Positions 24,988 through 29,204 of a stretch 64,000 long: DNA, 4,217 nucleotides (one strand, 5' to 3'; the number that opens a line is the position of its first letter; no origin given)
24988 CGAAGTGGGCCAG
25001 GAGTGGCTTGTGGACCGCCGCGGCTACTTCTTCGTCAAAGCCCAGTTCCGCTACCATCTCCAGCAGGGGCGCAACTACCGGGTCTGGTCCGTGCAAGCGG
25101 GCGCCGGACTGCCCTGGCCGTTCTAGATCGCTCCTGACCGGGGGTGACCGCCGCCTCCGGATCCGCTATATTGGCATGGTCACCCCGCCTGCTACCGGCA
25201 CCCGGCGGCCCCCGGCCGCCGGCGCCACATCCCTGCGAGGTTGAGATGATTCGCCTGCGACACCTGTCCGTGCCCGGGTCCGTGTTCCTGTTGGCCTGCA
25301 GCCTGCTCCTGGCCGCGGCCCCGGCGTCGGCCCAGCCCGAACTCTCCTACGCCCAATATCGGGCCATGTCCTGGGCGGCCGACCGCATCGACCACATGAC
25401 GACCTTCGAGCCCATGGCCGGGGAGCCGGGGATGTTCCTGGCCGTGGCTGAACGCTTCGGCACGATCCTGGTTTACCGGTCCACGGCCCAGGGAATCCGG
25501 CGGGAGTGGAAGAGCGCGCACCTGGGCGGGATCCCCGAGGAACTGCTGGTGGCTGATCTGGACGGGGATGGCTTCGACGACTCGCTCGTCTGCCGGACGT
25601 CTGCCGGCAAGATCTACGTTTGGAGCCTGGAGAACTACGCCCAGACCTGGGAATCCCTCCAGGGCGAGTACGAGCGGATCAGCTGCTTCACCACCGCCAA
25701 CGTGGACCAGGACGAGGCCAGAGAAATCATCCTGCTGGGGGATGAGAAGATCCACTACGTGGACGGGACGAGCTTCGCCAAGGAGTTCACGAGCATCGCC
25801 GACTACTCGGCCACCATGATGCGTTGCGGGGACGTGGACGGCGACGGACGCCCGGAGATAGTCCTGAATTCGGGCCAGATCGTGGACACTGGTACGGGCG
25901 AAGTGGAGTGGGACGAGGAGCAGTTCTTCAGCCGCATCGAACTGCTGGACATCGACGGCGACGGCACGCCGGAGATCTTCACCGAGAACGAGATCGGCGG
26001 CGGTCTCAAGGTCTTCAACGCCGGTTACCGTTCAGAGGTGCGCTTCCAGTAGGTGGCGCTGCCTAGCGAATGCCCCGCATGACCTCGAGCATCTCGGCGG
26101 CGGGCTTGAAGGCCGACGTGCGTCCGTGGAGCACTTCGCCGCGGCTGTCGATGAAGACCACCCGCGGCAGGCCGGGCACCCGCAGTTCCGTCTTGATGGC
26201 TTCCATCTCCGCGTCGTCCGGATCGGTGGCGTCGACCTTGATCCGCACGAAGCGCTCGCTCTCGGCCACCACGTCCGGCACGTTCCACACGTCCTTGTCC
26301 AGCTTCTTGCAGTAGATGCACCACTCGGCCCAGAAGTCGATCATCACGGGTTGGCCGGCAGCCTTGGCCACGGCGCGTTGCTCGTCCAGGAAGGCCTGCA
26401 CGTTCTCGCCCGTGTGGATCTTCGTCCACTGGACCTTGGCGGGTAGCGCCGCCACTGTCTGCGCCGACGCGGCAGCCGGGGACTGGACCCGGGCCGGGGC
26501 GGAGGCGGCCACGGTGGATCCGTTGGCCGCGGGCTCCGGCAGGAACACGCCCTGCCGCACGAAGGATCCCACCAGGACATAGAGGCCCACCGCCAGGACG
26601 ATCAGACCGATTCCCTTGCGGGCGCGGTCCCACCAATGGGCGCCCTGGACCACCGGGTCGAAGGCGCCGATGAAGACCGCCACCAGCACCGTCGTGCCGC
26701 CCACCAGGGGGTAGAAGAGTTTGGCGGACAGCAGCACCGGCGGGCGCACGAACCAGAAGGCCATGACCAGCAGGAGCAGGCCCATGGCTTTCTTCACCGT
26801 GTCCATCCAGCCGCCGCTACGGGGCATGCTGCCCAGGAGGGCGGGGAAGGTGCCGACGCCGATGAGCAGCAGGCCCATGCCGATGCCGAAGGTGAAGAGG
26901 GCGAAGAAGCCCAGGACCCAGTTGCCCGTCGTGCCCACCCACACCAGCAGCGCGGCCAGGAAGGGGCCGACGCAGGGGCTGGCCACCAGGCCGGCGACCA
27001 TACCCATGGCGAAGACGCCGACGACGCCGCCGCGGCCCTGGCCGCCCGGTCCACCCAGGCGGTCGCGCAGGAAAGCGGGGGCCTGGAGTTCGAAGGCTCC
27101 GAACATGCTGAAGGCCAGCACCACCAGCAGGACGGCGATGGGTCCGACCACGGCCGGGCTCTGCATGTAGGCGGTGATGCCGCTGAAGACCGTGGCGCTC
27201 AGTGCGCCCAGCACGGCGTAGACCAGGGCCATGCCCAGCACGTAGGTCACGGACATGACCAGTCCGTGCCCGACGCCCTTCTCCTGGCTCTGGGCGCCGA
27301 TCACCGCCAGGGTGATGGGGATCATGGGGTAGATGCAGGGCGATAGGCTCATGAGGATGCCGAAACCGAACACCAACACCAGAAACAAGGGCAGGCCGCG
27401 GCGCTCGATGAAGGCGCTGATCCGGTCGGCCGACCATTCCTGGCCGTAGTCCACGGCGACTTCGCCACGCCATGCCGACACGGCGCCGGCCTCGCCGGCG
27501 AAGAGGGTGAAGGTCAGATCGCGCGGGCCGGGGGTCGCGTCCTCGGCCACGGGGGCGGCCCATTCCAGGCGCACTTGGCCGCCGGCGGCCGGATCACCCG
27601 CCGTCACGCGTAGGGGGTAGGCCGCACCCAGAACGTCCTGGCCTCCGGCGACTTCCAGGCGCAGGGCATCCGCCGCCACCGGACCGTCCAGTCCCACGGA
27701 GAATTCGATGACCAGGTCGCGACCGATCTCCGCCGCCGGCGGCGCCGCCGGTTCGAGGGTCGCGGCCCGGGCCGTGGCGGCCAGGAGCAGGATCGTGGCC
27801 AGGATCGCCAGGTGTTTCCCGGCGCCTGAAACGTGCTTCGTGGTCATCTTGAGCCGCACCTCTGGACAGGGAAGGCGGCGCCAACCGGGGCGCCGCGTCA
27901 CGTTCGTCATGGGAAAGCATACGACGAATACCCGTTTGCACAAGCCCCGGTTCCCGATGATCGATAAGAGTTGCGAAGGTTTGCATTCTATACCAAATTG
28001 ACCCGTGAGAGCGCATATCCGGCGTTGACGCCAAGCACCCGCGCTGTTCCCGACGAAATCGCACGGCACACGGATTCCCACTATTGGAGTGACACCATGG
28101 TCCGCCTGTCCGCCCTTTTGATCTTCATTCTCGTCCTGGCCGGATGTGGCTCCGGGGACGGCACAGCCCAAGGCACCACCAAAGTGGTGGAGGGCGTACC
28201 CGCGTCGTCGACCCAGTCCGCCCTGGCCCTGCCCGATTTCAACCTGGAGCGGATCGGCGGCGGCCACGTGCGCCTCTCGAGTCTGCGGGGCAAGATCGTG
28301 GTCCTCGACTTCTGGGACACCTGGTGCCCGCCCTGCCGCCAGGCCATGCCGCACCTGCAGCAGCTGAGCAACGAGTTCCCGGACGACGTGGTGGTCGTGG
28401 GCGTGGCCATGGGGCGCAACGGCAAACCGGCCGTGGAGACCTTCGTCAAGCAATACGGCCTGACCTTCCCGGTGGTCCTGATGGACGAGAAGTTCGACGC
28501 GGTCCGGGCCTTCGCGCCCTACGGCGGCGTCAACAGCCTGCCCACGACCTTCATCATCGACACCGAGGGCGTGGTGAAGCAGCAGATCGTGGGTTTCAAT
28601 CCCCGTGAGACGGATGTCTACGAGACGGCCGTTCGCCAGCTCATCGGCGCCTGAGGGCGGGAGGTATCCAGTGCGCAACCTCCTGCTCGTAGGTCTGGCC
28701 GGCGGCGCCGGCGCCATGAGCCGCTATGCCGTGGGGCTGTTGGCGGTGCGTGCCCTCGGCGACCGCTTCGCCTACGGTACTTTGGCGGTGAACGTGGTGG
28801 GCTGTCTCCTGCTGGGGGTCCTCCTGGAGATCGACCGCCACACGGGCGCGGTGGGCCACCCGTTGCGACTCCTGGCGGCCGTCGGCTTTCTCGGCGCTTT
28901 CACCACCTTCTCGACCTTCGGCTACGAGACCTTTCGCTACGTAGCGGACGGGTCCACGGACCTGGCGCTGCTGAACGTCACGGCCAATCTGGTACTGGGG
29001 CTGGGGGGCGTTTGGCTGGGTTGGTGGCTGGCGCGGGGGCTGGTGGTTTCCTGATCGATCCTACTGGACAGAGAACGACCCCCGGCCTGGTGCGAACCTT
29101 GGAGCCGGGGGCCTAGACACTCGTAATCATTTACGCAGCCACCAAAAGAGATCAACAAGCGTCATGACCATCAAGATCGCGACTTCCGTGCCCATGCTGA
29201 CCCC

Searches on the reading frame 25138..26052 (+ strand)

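Call 56: search_protein_families(library=pfam, proteins=[window:25138-26052:+], max_evalue=0.0001)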
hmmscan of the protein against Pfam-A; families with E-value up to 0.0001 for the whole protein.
window:25138-26052:+ (304 aa): 2 families
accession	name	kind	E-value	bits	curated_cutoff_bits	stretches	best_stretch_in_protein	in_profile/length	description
PF01839.29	FG-GAP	-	9.5e-13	48.2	22.1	1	136-162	5-37/37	FG-GAP repeat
PF13517.12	FG-GAP_3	-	3.3e-12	47.2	26.9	0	189-242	2-60/61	FG-GAP-like repeat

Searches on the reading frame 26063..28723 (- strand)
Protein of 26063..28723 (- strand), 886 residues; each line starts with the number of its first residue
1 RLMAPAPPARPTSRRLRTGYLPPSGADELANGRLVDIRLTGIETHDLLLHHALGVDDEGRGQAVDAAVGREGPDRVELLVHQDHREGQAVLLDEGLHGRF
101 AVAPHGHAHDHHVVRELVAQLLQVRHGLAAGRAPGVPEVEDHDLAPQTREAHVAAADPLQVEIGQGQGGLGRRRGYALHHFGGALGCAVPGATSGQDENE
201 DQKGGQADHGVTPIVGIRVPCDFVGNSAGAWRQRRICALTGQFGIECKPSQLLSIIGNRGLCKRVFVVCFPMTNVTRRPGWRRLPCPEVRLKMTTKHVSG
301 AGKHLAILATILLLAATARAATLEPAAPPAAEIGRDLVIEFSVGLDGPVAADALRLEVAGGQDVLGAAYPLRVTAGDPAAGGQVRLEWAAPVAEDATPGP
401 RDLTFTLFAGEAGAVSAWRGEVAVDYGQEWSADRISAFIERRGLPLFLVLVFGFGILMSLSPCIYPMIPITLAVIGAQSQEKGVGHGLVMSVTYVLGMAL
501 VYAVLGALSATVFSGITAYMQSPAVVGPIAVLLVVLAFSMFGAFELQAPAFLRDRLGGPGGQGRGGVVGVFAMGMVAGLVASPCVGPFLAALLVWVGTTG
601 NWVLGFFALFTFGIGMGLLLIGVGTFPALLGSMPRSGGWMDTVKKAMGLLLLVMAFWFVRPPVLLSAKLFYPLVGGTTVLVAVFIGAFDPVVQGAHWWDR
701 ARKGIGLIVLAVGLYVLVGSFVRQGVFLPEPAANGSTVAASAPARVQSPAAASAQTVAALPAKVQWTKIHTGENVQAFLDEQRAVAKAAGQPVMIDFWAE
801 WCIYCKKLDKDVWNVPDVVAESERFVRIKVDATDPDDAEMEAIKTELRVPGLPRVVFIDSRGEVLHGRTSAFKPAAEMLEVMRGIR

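Call 56: search_protein_families(library=pfam, proteins=[window:26063-28723:-], max_evalue=0.0001)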
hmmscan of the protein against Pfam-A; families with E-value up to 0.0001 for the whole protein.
window:26063-28723:- (886 aa): 6 families
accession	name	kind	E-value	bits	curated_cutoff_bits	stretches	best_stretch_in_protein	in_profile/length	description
PF02683.22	DsbD_TM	-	1.9e-56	191.3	27.1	1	446-661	3-217/219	Cytochrome C biogenesis protein transmembrane domain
PF13899.12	Thioredoxin_7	-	3.1e-15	56.5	27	1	776-859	3-82/83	Thioredoxin-like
PF13098.12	Thioredoxin_2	-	1e-11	45.6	27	1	786-880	1-102/104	Thioredoxin-like domain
PF13386.12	DsbD_2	-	4.3e-07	30.5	24.9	1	451-657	2-199/199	Cytochrome C biogenesis protein transmembrane region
PF00085.26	Thioredoxin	-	6.7e-07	29.7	23.5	1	784-860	13-81/103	Thioredoxin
PF03190.21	Thioredox_DsbH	-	4.9e-05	23.8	27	1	777-871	24-122/163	Protein of unknown function, DUF255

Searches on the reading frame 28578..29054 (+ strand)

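Call 64: search_protein_families(library=pfam, proteins=[window:28578-29054:+], max_evalue=0.0001)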
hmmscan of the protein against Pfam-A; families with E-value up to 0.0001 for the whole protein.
window:28578-29054:+ (158 aa): 1 family
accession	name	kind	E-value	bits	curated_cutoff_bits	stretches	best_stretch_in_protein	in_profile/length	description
PF02537.21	CRCB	-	1.6e-24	86.7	32.9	1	36-149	1-103/103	CrcB-like protein, Camphor Resistance (CrcB)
